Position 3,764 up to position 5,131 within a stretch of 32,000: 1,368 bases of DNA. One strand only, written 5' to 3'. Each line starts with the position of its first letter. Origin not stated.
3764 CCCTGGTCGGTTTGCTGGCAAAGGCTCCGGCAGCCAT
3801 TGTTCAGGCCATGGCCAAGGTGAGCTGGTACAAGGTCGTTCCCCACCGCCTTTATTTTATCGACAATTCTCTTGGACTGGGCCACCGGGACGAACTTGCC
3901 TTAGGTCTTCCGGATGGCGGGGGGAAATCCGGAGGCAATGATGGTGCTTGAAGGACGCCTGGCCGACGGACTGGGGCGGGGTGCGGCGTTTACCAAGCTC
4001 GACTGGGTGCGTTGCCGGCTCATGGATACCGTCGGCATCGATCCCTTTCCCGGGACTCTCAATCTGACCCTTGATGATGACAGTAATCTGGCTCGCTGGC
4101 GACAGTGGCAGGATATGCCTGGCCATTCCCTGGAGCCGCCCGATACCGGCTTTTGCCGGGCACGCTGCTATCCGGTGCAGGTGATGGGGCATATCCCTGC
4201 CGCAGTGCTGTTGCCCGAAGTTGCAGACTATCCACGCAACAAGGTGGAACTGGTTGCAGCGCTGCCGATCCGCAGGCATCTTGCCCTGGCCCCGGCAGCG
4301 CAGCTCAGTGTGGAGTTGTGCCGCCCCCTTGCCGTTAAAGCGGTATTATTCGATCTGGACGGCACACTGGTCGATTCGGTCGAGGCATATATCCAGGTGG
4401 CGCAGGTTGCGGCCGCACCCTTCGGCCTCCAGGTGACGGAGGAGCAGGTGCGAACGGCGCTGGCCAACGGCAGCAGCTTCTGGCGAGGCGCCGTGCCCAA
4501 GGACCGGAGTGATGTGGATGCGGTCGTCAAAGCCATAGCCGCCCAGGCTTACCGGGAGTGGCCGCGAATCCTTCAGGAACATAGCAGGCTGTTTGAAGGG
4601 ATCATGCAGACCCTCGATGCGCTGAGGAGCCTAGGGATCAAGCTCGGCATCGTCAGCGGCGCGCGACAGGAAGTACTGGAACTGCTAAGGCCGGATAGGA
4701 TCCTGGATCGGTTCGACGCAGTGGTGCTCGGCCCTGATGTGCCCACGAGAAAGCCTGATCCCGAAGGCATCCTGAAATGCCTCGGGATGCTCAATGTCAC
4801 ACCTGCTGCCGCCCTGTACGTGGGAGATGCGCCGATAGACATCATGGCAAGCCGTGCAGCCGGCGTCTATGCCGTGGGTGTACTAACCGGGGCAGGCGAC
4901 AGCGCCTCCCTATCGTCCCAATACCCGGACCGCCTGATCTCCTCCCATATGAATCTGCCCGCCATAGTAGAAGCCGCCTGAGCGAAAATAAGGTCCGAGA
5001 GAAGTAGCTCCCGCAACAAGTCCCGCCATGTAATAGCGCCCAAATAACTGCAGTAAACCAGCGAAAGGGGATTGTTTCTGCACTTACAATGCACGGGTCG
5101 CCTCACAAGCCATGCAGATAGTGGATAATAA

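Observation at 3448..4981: Flavin module co-transcribed with the aromatic activator: PNPOx-like protein plus archaeal-type riboflavin kinase fused to a HAD phosphatase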

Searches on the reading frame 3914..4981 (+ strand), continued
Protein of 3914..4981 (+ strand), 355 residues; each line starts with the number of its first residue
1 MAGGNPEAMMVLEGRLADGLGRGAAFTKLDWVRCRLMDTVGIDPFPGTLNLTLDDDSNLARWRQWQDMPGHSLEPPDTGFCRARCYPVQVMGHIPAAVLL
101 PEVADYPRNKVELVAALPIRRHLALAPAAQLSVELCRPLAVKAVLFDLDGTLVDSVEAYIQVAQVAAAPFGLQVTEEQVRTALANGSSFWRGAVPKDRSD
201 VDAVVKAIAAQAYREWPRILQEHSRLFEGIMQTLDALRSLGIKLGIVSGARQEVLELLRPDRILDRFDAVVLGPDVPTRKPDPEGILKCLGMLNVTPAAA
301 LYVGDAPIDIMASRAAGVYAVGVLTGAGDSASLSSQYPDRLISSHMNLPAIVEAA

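Call 74: find_encoding_contigs(protein=P0153, flank=9000, max_places=1)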
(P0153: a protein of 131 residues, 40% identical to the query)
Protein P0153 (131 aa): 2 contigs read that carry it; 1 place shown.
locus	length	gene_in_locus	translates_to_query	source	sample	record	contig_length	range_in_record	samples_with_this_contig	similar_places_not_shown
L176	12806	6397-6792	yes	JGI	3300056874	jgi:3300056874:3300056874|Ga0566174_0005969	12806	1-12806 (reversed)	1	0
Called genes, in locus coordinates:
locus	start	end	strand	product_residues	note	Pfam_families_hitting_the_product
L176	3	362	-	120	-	?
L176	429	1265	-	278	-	PF00515:TPR_1 (faint), PF07719:TPR_2 (weak)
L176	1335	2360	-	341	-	PF02311:AraC_binding (faint), PF07883:Cupin_2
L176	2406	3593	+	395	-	PF13347:MFS_2 (faint), PF07690:MFS_1, PF00083:Sugar_tr (weak), PF12832:MFS_1_like, PF07690:MFS_1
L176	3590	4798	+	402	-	PF13347:MFS_2 (weak), PF00083:Sugar_tr (faint), PF05977:MFS_3 (faint), PF06779:MFS_4, PF07690:MFS_1, PF12832:MFS_1_like, PF07690:MFS_1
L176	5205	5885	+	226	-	PF07589:PEP_exosort_dom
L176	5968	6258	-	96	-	-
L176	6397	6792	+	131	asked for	PF01982:CTP-dep_RFKase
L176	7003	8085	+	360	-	PF02746:MR_MLE_N, PF13378:MR_MLE_C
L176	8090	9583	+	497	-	PF00501:AMP-binding, PF13193:AMP-binding_C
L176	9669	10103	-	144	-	PF03061:4HBT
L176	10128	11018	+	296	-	PF13527:Acetyltransf_9 (faint), PF00583:Acetyltransf_1, PF13673:Acetyltransf_10 (weak), PF13508:Acetyltransf_7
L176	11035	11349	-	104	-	-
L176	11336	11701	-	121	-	PF00355:Rieske, PF22543:Rieske_4, PF13806:Rieske_2 (weak)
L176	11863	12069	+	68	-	-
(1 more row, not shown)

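Call 79: search_protein_families(library=ncbifam, proteins=[L004:3703-5154:+, L092:6552-6998:+], max_evalue=0.00001)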
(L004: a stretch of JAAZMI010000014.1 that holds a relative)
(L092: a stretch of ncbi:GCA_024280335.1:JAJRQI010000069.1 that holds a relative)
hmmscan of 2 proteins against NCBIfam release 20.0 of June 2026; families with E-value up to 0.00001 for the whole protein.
L004:3703-5154:+ (483 aa): 7 families
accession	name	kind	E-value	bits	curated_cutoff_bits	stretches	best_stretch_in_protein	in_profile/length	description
TIGR00148.1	TIGR00148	subfamily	2.7e-93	313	244.85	1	21-427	1-431/438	UbiD family decarboxylase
NF041204.1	VdcC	exception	5e-88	295.6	650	1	19-451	2-440/467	non-oxidative hydroxyarylic acid decarboxylases subunit C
TIGR03701.1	mena_SCO4490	equivalog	2e-69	234.4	495.9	2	107-408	106-416/433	menaquinone biosynthesis decarboxylase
NF008175.0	PRK10922.1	equivalog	3.9e-46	157.6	788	2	113-406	125-430/497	4-hydroxy-3-polyprenylbenzoate decarboxylase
NF041219.1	BagN_FevL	exception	4.4e-39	134.3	1000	1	11-329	10-350/502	bagremycin/ferroverdin biosynthesis UbiD family decarboxylase BagN/FevL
TIGR02724.1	phenyl_P_beta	equivalog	1.1e-36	126.2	468.95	1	21-303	3-298/472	phenylphosphate carboxylase subunit beta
TIGR02723.1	phenyl_P_alpha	equivalog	4.1e-29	101.5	564.6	1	19-282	8-280/485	phenylphosphate carboxylase subunit alpha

L092:6552-6998:+ (148 aa): 3 families
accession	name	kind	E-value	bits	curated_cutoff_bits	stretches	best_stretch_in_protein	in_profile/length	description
TIGR03618.1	Rv1155_F420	subfamily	6e-12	45.9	79.05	1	10-121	3-112/127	TIGR03618 family F420-dependent PPOX class oxidoreductase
NF004231.0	PRK05679.1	subfamily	1.9e-06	27.4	129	1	19-96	49-123/213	pyridoxal 5'-phosphate synthase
TIGR00558.3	pdxH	equivalog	2.4e-06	27.3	180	1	12-96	18-99/190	pyridoxamine 5'-phosphate oxidase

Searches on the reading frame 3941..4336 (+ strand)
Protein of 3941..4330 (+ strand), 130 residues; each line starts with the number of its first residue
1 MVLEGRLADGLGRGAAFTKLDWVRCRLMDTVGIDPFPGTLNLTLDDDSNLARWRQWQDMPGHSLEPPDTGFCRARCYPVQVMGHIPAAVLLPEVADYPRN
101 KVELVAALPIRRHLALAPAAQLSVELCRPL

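Call 27: search_solved_structures(query=window:3941-4330:+, max_evalue=1, show_alignments=3)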
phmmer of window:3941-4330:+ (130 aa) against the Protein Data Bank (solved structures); distinct sequences matched with E-value up to 1: 3.
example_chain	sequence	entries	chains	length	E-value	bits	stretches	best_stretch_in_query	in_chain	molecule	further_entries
2p3m_A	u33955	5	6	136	4e-07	33.3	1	1-116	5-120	Riboflavin Kinase MJ0056 | RIBOFLAVIN KINASE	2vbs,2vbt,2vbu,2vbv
2oyn_A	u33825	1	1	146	5.1e-07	33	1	1-116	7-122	Hypothetical protein MJ0056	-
3cta_A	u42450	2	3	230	8.9e-07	32.2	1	2-126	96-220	Riboflavin kinase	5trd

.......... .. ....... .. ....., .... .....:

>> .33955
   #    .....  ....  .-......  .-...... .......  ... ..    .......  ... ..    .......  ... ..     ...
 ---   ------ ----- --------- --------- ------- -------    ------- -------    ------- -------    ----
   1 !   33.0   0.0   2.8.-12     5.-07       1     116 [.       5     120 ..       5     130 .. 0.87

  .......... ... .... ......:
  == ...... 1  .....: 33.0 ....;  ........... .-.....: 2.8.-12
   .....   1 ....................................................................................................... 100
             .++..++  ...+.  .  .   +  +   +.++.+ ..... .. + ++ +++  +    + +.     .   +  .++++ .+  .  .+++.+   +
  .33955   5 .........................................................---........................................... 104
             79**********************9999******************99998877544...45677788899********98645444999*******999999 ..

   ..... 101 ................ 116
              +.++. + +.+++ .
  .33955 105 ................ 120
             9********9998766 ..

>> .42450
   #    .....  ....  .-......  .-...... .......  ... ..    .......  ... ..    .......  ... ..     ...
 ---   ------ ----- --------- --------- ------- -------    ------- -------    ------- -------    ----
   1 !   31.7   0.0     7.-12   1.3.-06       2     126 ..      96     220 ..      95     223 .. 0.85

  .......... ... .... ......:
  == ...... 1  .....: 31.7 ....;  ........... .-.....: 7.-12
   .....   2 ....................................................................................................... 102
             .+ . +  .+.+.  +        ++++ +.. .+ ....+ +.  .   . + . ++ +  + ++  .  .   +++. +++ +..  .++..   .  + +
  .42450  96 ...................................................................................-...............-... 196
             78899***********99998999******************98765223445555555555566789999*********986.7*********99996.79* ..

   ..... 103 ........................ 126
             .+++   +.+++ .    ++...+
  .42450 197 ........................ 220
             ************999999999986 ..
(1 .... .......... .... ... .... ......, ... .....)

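Call 62: find_related_loci(query=A3, collection=metagenome_contigs, flank=10000)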
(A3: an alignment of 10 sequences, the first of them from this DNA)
Query A3 (132 aa) in metagenome_contigs; peptide patterns used: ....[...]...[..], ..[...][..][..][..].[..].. (x = any residue, [..] = any of these).
350 stretches matched a pattern; 298 encode a relative of the query (tblastn E <= 1e-3); the best 80 are kept; 80 distinct loci.
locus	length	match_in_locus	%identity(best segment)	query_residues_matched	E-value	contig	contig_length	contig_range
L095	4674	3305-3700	99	1-132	2e-87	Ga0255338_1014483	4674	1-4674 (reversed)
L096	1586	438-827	65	2-131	4e-58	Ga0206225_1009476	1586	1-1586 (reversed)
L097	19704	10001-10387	61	2-130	1e-54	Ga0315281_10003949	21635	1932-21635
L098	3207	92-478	60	2-130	6e-54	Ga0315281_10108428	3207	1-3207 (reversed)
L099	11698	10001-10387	61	2-130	6e-54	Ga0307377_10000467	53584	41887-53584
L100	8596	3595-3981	60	2-130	1e-53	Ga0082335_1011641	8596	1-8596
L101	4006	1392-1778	59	2-130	6e-54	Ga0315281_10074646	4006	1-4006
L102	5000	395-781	60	2-130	3e-53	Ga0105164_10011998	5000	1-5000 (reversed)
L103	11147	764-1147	61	3-130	4e-53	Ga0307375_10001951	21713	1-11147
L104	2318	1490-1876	59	2-130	2e-53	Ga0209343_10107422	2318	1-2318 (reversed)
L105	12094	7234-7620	61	2-130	9e-53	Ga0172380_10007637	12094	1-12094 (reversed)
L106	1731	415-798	59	3-130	4e-54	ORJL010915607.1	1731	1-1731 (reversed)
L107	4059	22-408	59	2-130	7e-53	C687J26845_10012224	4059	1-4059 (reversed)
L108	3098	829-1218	60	2-131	6e-53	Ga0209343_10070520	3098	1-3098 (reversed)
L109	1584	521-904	64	5-132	2e-54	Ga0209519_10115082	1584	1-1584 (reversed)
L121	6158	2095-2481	60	2-130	5e-52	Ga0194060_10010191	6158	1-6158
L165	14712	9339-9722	60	3-130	1e-45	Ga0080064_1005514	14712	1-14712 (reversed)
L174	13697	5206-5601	51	1-132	6e-43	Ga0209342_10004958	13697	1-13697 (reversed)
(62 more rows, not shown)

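Call 66: search_protein_families(library=pfam, proteins=[L097:11160-11822:+, L102:2296-3972:+, L165:11470-12249:+, L121:696-1967:+], max_evalue=0.001)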
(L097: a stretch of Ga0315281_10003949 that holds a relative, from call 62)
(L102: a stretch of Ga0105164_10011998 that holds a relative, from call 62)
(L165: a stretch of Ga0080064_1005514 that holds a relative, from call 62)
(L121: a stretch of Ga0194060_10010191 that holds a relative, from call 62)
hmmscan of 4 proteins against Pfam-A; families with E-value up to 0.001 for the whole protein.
L097:11160-11822:+ (220 aa): 3 families
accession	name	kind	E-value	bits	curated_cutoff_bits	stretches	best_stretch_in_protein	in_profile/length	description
PF02915.23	Rubrerythrin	-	7.5e-12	46.2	22.8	2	61-113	5-56/137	Rubrerythrin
PF00210.30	Ferritin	-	4.1e-05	24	24.5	0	50-108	77-134/142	Ferritin-like domain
PF13668.12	Ferritin_2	-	0.00031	21.3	24.7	0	149-203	6-72/138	Ferritin-like domain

L102:2296-3972:+ (558 aa): 3 families
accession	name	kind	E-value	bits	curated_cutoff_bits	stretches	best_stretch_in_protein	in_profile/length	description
PF00753.33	Lactamase_B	-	2.7e-19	70.3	22.7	1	312-476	4-196/196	Metallo-beta-lactamase superfamily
PF17778.7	BLACT_WH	-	1.7e-14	53.9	22.8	1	512-556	1-46/46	Beta-lactamase associated winged helix domain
PF00293.34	NUDIX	-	7e-07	29.8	21.1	0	14-102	3-58/134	NUDIX domain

L165:11470-12249:+ (259 aa): 1 family
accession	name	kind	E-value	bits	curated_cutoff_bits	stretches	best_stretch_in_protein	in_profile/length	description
PF00857.26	Isochorismatase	-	4.1e-30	105.6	27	1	34-229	2-174/175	Isochorismatase domain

L121:696-1967:+ (423 aa): 1 family
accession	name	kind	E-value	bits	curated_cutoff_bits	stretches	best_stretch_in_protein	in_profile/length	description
PF01208.23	URO-D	-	1.3e-18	67.6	23.9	1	218-421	140-346/346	Uroporphyrinogen decarboxylase (URO-D)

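Call 71: search_protein_families(library=pfam, proteins=[L174:771-1643:+, L174:1647-2708:+, L174:2207-3460:+, L174:3482-4177:+, L174:4174-5067:+, L174:6418-7893:+, L174:7906-8724:+, L174:11908-12432:+, L174:12264-13034:+, L174:645-2690:-], max_evalue=0.0001)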
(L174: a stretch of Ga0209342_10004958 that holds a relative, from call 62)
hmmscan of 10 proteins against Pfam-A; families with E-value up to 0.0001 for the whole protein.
L174:771-1643:+ (290 aa): 1 family
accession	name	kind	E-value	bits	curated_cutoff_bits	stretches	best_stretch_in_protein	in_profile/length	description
PF02653.21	BPD_transp_2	-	2.4e-35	122.4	26.8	1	10-277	2-269/269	Branched-chain amino acid transport system / permease component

L174:1647-2708:+ (353 aa): 1 family
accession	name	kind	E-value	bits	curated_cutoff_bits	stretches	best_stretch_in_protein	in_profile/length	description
PF02653.21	BPD_transp_2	-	1.6e-44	152.5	26.8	1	43-311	4-267/269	Branched-chain amino acid transport system / permease component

L174:2207-3460:+ (417 aa): 3 families
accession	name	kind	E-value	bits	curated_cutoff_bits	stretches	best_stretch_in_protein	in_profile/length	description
PF00005.33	ABC_tran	-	1.9e-32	113.1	25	1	185-341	1-137/137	ABC transporter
PF13304.12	AAA_21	-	1.9e-11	45.1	27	1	305-363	230-292/304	AAA domain, putative AbiEii toxin, Type IV TA system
PF12399.14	BCA_ABC_TP_C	-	3.1e-08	33.5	25.5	1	388-412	1-25/27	Branched-chain amino acid ATP-binding cassette transporter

L174:3482-4177:+ (231 aa): 2 families
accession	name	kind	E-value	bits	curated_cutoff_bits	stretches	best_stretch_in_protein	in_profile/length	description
PF00005.33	ABC_tran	-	1.5e-34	120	25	1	17-159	1-136/137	ABC transporter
PF13304.12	AAA_21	-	2.7e-08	34.7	27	1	131-186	237-295/304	AAA domain, putative AbiEii toxin, Type IV TA system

L174:4174-5067:+ (297 aa): 1 family
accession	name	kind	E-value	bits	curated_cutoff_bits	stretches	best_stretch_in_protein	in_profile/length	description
PF04909.20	Amidohydro_2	-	8.7e-36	124.6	26.4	1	13-295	1-287/289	Amidohydrolase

L174:6418-7893:+ (491 aa): 3 families
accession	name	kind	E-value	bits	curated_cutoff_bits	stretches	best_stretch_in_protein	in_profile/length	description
PF01977.22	UbiD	-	4.1e-62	209.4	23.3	1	107-307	6-206/206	3-octaprenyl-4-hydroxybenzoate carboxy-lyase Rift-related domain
PF20696.2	UbiD_C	-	1e-26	93.9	24.2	1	312-442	1-127/127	3-octaprenyl-4-hydroxybenzoate carboxy-lyase C-terminal domain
PF20695.2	UbiD_N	-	5.5e-20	71.7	24.3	1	10-89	1-75/78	3-octaprenyl-4-hydroxybenzoate carboxy-lyase N-terminal domain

L174:7906-8724:+ (272 aa): 4 families
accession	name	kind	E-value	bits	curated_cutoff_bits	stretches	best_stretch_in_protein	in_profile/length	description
PF13344.12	Hydrolase_6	-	2e-25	89.2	27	1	7-106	1-100/101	Haloacid dehalogenase-like hydrolase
PF13242.12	Hydrolase_like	-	6.9e-18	64.8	22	1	182-257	1-74/75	HAD-hyrolase-like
PF00702.32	Hydrolase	-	4e-16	60.4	26.4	1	4-223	1-191/191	haloacid dehalogenase-like hydrolase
PF13419.12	HAD_2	-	4e-10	40.5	23.8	0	177-229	127-178/178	Haloacid dehalogenase-like hydrolase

L174:11908-12432:+ (174 aa): 1 family
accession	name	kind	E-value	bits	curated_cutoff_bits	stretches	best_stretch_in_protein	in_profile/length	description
PF00293.34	NUDIX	-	2.6e-15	57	21.1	1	39-141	5-118/134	NUDIX domain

L174:12264-13034:+ (256 aa): 1 family
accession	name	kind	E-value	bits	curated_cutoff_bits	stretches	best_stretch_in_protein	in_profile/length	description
PF02441.25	Flavoprotein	-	4.7e-44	150.3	22.7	1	56-227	1-161/162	Flavoprotein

L174:645-2690:- (681 aa): 0 families

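Call 79: search_protein_families(library=ncbifam, proteins=[L174:7906-8724:+, L174:6418-7893:+], max_evalue=0.00001)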
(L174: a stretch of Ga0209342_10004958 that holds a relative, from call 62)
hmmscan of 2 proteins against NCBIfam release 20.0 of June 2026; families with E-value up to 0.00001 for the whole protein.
L174:7906-8724:+ (272 aa): 17 families
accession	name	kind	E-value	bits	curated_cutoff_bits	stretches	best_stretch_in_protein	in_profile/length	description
NF053752.1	TK1734_fam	exception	1.1e-46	159.2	475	1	6-262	2-259/260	2-phosphoglycolate phosphatase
TIGR01452.1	PGP_euk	subfamily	4.3e-43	147.7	201.95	1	4-257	2-278/279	phosphoglycolate/pyridoxal phosphate family phosphatase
TIGR01460.1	HAD-SF-IIA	subfamily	1.6e-41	142.8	100.15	1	7-232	1-246/246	HAD-IIA family hydrolase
TIGR01457.1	HAD-SF-IIA-hyp2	hypoth_equivalog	2e-40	138.9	247.65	1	5-242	2-235/249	TIGR01457 family HAD-type hydrolase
NF007762.0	PRK10444.1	equivalog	2.8e-34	118.8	368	1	4-256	3-245/250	HAD-IIA family hydrolase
TIGR01458.1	HAD-SF-IIA-hyp3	hypoth_equivalog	2.8e-22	79.3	175.95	1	6-239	3-235/257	TIGR01458 family HAD-type hydrolase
TIGR01459.1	HAD-SF-IIA-hyp4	hypoth_equivalog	2.7e-13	49.9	103.75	1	6-231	10-242/242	TIGR01459 family HAD-type hydrolase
TIGR01668.1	YqeG_hyp_ppase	hypoth_equivalog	1e-11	44.7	89.1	1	183-236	89-142/170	YqeG family HAD IIIA-type phosphatase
TIGR02253.1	CTE7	subfamily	8.9e-11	42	169.75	1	185-242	150-204/221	TIGR02253 family HAD-type hydrolase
TIGR01662.1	HAD-SF-IIIA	subfamily_domain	4e-09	36.7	44.6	0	6-58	2-68/141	HAD-IIIA family hydrolase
TIGR03351.1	PhnX-like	hypoth_equivalog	4.1e-08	33.4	218.9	0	18-58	85-125/220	phosphonatase-like hydrolase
TIGR01449.2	PGP_bact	equivalog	5.8e-08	32.5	180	0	16-58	81-123/213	phosphoglycolate phosphatase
NF009695.0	PRK13222.1-2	equivalog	1.8e-07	30.9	225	0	16-58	90-132/226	phosphoglycolate phosphatase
TIGR01422.2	phosphonatase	equivalog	3.7e-07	29.7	220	0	182-247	153-217/251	phosphonoacetaldehyde hydrolase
NF053830.1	RUBPPhHalo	equivalog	7.5e-07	29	330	0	184-255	158-227/234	ribulose-1,5-bisphosphate 5-phosphatase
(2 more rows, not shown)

L174:6418-7893:+ (491 aa): 7 families
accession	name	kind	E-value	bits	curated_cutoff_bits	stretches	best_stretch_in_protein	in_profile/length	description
TIGR02724.1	phenyl_P_beta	equivalog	5.2e-130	433.9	468.95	1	5-472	2-469/472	phenylphosphate carboxylase subunit beta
TIGR00148.1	TIGR00148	subfamily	9.8e-102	340.9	244.85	1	6-445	1-438/438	UbiD family decarboxylase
NF041204.1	VdcC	exception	1.4e-101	340.3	650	1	3-460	1-453/467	non-oxidative hydroxyarylic acid decarboxylases subunit C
TIGR03701.1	mena_SCO4490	equivalog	4.6e-67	226.6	495.9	1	8-420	1-419/433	menaquinone biosynthesis decarboxylase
TIGR02723.1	phenyl_P_alpha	equivalog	4.5e-66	223.5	564.6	1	19-450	23-450/485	phenylphosphate carboxylase subunit alpha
NF008175.0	PRK10922.1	equivalog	2.7e-58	197.7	788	2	106-471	125-487/497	4-hydroxy-3-polyprenylbenzoate decarboxylase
NF041219.1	BagN_FevL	exception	1.4e-52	178.9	1000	1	3-407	17-434/502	bagremycin/ferroverdin biosynthesis UbiD family decarboxylase BagN/FevL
